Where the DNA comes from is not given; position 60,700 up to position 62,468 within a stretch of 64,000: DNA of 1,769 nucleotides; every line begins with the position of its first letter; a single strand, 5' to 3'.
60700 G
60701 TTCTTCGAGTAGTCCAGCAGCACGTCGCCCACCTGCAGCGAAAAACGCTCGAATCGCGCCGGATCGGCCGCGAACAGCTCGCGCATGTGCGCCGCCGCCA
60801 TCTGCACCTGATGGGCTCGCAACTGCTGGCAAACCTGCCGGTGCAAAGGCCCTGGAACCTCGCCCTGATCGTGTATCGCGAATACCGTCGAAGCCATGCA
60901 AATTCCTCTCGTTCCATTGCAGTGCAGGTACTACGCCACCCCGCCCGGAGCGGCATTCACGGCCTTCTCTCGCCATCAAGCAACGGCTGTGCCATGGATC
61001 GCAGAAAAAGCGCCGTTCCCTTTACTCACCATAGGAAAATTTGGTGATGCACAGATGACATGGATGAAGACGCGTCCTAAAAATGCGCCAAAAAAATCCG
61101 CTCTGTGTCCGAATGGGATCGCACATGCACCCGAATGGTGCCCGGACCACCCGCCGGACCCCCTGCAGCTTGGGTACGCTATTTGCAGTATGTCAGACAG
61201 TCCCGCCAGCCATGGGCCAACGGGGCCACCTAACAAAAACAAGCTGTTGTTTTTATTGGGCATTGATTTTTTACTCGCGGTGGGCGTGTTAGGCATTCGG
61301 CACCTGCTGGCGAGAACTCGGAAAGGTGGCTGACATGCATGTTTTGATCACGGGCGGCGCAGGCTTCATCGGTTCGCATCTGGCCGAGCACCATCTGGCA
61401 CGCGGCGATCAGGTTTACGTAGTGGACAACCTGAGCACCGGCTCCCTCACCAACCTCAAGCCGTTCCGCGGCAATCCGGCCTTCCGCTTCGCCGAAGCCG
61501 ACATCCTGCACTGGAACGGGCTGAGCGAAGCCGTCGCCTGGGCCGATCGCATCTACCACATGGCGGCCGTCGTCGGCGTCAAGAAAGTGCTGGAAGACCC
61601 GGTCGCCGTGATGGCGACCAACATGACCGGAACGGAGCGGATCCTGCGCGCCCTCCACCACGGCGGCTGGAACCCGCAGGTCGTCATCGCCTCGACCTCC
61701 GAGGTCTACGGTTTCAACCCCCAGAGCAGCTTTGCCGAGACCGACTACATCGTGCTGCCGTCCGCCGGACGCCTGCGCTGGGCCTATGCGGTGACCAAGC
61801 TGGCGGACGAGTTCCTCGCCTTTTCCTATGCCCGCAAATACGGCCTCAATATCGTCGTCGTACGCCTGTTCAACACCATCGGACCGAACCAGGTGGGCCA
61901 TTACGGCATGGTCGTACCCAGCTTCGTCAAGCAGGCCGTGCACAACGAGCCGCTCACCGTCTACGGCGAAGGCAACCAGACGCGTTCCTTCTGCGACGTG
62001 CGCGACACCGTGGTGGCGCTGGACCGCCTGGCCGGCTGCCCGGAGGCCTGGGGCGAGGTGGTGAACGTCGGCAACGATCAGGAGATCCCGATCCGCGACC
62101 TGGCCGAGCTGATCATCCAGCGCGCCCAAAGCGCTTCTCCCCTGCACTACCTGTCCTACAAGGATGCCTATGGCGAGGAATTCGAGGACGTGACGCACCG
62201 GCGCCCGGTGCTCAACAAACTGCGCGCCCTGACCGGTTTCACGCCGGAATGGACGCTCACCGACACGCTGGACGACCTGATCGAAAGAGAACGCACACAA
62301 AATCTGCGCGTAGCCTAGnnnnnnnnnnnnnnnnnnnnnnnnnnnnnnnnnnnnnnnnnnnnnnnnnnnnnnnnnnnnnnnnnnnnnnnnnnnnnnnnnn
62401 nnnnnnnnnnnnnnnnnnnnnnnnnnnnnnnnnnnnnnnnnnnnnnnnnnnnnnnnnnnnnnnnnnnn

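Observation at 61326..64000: Candidate novel synthase-dependent exopolysaccharide system (SDR epimerase + atypical GT2 + secreted TPR)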

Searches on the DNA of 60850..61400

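Call 57: search_rna_families(source=window, start=60850, end=61400, threshold=evalue, max_evalue=1)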
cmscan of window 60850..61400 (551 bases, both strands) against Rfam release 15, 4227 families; matches with E-value up to 1: 2.
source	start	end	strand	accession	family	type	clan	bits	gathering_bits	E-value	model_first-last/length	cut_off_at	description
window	61213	61271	+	RF02162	XIST_A_REPEAT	Gene; sRNA;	-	15.7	33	0.64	1-37/37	no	XIST RNA A repeat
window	60850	60898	-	RF00023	tmRNA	Gene;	CL00001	8.9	47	0.18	10-62/374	5'&3'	transfer-messenger RNA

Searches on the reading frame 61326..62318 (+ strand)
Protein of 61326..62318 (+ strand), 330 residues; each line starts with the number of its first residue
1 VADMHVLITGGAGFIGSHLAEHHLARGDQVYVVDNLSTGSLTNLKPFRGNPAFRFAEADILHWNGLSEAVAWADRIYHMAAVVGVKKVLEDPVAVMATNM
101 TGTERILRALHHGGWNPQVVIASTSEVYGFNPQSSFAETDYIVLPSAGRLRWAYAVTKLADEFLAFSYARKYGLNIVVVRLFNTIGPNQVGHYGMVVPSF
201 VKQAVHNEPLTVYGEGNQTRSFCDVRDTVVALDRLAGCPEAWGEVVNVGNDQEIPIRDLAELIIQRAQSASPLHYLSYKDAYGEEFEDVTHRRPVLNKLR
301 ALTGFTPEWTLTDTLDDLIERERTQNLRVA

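Call 4: search_protein_families(library=pfam, proteins=[window:61326-62318:+], max_evalue=0.01)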
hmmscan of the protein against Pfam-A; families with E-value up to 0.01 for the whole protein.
window:61326-62318:+ (330 aa): 7 families
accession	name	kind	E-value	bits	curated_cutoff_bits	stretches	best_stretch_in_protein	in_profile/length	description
PF01370.27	Epimerase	-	2.6e-48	165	20.9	1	6-249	1-240/240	NAD dependent epimerase/dehydratase family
PF16363.11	GDP_Man_Dehyd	-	6.5e-46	157.7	27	1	7-316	1-330/332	GDP-mannose 4,6 dehydratase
PF02719.21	Polysacc_synt_2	-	3.5e-12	46.6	20.2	2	6-123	1-128/293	Polysaccharide biosynthesis protein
PF01073.25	3Beta_HSD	-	2.8e-10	40.1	22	1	7-132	1-124/280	3-beta hydroxysteroid dehydrogenase/isomerase family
PF07993.18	NAD_binding_4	-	4.2e-10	39.6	20.1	1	71-188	87-211/258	Male sterility protein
PF04321.23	RmlD_sub_bind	-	1.4e-06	28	27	1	4-181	1-148/287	RmlD substrate binding domain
PF00106.31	adh_short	-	0.00053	20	26.6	1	5-103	2-112/195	short chain dehydrogenase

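Call 5: search_protein_families(library=ncbifam, proteins=[window:61326-62318:+], max_evalue=0.01)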
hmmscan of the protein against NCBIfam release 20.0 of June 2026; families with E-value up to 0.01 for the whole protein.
window:61326-62318:+ (330 aa): 37 families (the best 25 are shown)
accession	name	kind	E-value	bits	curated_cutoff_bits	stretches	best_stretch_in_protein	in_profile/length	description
TIGR04180.1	EDH_00030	hypoth_equivalog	1.5e-40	139.1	475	1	6-270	1-259/297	NAD-dependent 4,6-dehydratase LegB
TIGR01181.1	dTDP_gluc_dehyt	equivalog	4.3e-39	134.5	365.1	1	6-269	2-263/321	dTDP-glucose 4,6-dehydratase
NF008872.0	PRK11908.1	equivalog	1e-33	116.8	294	1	4-325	2-338/349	bifunctional UDP-4-keto-pentose/UDP-xylose synthase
NF005998.1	PRK08125.1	equivalog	1.6e-33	116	777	1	5-319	317-646/649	bifunctional UDP-4-amino-4-deoxy-L-arabinose formyltransferase/UDP-glucuronic acid oxidase ArnA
NF011728.1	PRK15181.1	equivalog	4.6e-28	98.2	760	1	3-315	15-330/348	Vi polysaccharide biosynthesis UDP-N-acetylglucosaminuronic acid C-4 epimerase TviC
TIGR01179.1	galE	equivalog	8.9e-27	93.8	262.3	1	6-233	2-233/332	UDP-glucose 4-epimerase GalE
NF007582.0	PRK10217.1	equivalog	1.7e-23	83.3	698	1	5-265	3-268/355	dTDP-glucose 4,6-dehydratase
TIGR02197.1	heptose_epim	equivalog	3.3e-21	75.8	274.6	1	6-319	1-310/316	ADP-glyceromanno-heptose 6-epimerase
NF007490.0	PRK10084.1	subfamily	4.5e-20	71.9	649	1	4-258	1-268/361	dTDP-glucose 4,6-dehydratase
NF041015.1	UDPsulfquin_syn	equivalog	1.9e-16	60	575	2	192-320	234-361/384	UDP-sulfoquinovose synthase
NF043036.1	ErythonDh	equivalog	3.8e-16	59.2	325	1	4-181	1-176/321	D-erythronate dehydrogenase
NF007956.0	PRK10675.1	subfamily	6.9e-16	58.3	394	1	4-236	1-241/338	UDP-glucose 4-epimerase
TIGR03466.1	HpnA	hypoth_equivalog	1e-14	54.2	367.65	1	4-190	1-176/327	hopanoid-associated sugar epimerase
NF042422.1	oxyalk_red_OleD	equivalog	6.1e-13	48.8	580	1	4-283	1-266/329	2-alkyl-3-oxoalkanoate reductase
TIGR02622.1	CDP_4_6_dhtase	equivalog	1.4e-12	47.5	278.45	1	3-321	4-329/352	CDP-glucose 4,6-dehydratase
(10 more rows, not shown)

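Call 10: search_solved_structures(query=window:61326-62318:+, max_evalue=1e-10)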
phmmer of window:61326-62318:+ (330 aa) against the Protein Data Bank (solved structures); distinct sequences matched with E-value up to 1e-10: 88 (the best 60 are shown).
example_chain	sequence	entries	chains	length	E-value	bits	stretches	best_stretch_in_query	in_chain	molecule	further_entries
8vr2_A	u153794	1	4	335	5.4e-45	157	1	5-311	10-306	NAD-dependent epimerase/dehydratase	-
4lk3_A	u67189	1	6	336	4.3e-42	147.5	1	5-320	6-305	UDP-glucuronic acid decarboxylase 1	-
4gll_A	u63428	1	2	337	5.8e-42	147.1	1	5-320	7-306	UDP-glucuronic acid decarboxylase 1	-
2b69_A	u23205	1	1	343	6.1e-42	147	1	5-320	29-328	UDP-glucuronate decarboxylase 1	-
4m55_A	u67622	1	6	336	8.2e-42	146.6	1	5-320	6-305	UDP-glucuronic acid decarboxylase 1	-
6wjb_A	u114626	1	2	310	2.7e-38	135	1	4-273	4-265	NAD-dependent epimerase/dehydratase family protein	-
6wj9_A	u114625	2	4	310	1.2e-37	132.9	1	4-273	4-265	NAD-dependent epimerase/dehydratase family protein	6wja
8rdg_A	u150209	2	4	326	2.2e-32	115.6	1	4-266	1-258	SDR family NAD(P)-dependent oxidoreductase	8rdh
8rdi_A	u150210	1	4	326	6.7e-32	114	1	4-266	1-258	SDR family NAD(P)-dependent oxidoreductase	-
8gjh_A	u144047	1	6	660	7.9e-31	110.5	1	4-319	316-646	Bifunctional polymyxin resistance protein ArnA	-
9v5h_G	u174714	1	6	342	3.4e-30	108.4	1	4-320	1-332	Bifunctional polymyxin resistance protein ArnA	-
2bll_A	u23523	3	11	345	3.4e-30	108.4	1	4-320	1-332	PROTEIN YFBG | UDP-4-amino-4-deoxy-L-arabinose formyltransferase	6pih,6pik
10ke_A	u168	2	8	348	3.7e-30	108.3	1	7-313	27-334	Capsular polysaccharide biosynthesis protein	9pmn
1u9j_A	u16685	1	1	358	7e-30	107.4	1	5-320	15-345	Hypothetical protein yfbG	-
6dnt_A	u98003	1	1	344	8.9e-30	107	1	1-279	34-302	NAD-dependent epimerase/dehydratase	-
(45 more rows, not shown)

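Call 36: search_solved_structures(query=window:61326-62318:+, max_evalue=1e-36, show_alignments=3)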
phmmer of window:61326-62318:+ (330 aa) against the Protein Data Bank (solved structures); distinct sequences matched with E-value up to 1e-36: 7.
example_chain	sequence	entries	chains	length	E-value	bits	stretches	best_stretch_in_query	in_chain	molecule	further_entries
8vr2_A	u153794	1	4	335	5.4e-45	157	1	5-311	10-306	NAD-dependent epimerase/dehydratase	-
4lk3_A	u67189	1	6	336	4.3e-42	147.5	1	5-320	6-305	UDP-glucuronic acid decarboxylase 1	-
4gll_A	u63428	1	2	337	5.8e-42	147.1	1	5-320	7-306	UDP-glucuronic acid decarboxylase 1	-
2b69_A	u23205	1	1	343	6.1e-42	147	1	5-320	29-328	UDP-glucuronate decarboxylase 1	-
4m55_A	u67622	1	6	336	8.2e-42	146.6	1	5-320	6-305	UDP-glucuronic acid decarboxylase 1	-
6wjb_A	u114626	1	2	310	2.7e-38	135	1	4-273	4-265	NAD-dependent epimerase/dehydratase family protein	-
6wj9_A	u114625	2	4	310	1.2e-37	132.9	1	4-273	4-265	NAD-dependent epimerase/dehydratase family protein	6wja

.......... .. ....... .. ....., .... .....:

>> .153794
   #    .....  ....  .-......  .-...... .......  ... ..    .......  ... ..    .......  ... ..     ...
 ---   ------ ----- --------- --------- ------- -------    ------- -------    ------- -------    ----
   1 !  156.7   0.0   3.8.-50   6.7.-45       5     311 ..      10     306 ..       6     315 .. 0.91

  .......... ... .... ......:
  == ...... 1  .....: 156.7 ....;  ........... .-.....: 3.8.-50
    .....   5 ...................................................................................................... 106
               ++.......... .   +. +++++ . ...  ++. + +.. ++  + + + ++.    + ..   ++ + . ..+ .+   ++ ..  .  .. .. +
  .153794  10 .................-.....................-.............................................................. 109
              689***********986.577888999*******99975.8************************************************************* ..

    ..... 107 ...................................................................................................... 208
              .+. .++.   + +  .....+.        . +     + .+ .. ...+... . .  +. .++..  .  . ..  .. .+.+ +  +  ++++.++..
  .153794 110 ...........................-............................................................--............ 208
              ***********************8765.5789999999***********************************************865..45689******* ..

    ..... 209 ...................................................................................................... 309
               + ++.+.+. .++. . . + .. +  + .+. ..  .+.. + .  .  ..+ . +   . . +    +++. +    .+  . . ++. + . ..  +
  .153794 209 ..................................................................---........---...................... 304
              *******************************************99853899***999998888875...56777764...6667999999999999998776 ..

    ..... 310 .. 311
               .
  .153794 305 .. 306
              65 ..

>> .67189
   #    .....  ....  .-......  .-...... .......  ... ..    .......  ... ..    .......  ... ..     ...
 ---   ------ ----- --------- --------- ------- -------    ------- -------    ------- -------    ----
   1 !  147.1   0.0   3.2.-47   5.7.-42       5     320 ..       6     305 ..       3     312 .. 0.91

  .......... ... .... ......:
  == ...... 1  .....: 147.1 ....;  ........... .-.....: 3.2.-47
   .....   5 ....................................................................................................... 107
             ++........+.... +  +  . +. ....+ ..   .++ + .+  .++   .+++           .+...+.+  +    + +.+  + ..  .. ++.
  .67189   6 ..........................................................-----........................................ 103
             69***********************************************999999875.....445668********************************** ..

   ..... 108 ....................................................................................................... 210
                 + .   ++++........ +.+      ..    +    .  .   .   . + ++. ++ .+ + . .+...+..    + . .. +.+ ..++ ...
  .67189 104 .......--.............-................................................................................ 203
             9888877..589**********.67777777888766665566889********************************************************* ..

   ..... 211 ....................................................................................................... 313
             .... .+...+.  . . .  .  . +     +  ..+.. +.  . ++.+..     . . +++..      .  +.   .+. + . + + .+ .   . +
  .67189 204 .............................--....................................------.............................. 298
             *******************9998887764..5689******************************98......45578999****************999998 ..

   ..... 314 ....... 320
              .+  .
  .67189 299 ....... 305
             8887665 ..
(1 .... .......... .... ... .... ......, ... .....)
